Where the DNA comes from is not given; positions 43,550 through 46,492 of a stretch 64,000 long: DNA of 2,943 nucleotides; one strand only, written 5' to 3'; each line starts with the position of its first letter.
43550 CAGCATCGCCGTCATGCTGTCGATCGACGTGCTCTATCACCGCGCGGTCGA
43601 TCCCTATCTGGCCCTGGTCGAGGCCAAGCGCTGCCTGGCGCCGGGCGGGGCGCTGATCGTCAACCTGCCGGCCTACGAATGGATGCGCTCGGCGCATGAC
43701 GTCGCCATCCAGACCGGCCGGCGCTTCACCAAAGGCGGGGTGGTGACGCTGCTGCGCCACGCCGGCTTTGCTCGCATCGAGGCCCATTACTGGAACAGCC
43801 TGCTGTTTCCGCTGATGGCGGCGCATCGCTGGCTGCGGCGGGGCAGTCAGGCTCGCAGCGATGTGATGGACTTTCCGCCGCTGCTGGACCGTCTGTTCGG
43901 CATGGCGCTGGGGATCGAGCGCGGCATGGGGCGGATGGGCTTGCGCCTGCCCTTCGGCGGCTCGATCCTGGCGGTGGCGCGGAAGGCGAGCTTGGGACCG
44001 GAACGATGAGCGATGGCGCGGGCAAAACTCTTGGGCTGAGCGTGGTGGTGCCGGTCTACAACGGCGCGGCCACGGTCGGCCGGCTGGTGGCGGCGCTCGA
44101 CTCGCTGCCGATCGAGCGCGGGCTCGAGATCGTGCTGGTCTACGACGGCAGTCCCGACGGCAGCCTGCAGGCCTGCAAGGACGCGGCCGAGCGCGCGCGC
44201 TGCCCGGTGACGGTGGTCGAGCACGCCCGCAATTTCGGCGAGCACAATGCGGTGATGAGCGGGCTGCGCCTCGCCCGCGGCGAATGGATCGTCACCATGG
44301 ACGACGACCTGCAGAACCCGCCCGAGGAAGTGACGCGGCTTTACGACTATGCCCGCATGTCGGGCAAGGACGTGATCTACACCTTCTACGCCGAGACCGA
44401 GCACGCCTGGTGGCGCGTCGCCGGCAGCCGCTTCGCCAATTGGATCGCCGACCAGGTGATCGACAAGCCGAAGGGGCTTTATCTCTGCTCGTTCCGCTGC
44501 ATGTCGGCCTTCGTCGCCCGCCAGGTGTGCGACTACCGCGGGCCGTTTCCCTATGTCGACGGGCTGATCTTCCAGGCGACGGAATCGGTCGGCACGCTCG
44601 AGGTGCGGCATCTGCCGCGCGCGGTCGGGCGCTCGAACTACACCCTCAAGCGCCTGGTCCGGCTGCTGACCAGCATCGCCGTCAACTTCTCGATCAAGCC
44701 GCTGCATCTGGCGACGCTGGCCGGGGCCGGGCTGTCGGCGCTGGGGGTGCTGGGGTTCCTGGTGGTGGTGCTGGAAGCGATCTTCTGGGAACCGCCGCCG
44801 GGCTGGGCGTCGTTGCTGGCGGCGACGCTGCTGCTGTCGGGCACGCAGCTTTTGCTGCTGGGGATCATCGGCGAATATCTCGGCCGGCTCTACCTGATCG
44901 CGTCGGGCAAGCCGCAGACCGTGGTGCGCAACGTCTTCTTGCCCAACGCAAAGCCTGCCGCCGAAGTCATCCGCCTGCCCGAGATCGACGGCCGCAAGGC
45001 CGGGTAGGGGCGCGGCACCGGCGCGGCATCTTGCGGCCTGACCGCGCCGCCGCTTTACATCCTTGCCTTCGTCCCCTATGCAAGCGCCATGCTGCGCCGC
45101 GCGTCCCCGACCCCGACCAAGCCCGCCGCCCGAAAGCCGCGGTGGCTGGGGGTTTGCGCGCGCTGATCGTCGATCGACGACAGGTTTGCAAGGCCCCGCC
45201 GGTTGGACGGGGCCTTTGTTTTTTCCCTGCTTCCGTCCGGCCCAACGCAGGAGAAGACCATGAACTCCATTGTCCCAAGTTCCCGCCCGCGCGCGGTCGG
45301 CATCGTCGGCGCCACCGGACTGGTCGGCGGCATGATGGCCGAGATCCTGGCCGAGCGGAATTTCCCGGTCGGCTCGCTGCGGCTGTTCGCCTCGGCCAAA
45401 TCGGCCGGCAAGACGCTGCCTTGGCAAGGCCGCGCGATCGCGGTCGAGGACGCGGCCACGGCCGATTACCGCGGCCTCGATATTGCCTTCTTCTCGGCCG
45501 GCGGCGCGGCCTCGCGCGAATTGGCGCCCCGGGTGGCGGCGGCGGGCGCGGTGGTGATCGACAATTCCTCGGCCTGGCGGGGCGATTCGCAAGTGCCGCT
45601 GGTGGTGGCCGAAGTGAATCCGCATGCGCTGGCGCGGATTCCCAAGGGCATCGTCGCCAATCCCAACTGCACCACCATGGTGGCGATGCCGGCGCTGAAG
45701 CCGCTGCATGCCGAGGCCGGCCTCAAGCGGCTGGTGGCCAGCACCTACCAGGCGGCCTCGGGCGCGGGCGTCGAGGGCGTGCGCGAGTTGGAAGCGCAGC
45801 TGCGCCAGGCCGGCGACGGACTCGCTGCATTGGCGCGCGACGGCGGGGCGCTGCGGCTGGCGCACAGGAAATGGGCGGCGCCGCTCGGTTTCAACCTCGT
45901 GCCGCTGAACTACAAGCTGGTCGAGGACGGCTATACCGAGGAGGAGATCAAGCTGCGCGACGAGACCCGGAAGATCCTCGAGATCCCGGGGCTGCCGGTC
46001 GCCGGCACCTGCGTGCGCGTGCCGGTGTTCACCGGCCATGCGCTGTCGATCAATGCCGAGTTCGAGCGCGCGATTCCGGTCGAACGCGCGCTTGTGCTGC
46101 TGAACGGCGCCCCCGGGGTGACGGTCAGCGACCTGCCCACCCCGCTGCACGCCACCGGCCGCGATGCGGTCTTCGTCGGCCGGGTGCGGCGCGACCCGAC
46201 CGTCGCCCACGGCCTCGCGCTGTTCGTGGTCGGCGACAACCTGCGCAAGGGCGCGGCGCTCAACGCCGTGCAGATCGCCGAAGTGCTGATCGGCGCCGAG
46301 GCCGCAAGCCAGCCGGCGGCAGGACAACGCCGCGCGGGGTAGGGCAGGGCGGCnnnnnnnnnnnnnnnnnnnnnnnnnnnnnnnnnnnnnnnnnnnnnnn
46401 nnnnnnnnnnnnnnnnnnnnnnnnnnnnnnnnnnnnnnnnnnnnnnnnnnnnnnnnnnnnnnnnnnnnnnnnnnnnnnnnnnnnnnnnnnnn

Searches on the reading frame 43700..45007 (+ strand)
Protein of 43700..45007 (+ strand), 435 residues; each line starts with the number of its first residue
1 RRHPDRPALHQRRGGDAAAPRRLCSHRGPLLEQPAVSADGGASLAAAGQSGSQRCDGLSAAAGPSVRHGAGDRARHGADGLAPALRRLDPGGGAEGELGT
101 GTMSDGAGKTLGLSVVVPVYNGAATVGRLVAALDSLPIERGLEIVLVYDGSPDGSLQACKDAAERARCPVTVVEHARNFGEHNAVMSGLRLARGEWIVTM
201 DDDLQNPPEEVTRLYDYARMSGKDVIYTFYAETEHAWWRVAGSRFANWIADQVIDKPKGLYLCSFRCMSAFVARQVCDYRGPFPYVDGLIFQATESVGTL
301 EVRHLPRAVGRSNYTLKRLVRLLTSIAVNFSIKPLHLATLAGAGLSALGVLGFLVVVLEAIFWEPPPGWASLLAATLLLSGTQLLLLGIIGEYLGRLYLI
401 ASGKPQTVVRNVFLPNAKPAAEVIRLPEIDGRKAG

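Call 23: search_protein_families(library=pfam, proteins=[window:43700-45007:+], max_evalue=0.01)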
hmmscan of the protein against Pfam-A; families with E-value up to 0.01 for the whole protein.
window:43700-45007:+ (435 aa): 2 families
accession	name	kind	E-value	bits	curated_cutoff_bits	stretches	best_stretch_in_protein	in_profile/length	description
PF00535.33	Glycos_transf_2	-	6e-26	91.8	23.3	1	114-268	1-154/168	Glycosyl transferase family 2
PF13641.12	Glyco_tranf_2_3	-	0.0003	21.3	27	1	113-208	3-101/230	Glycosyltransferase like family 2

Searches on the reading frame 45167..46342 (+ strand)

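Call 23: search_protein_families(library=pfam, proteins=[window:45167-46342:+], max_evalue=0.01)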
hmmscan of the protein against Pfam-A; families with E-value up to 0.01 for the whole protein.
window:45167-46342:+ (391 aa): 2 families
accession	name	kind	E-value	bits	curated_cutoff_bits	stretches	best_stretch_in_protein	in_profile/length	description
PF02774.23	Semialdhyde_dhC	-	3.5e-46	158.1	26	1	177-361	1-184/184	Semialdehyde dehydrogenase, dimerisation domain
PF01118.30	Semialdhyde_dh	-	1.6e-32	112.9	26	1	44-156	2-119/121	Semialdehyde dehydrogenase, NAD binding domain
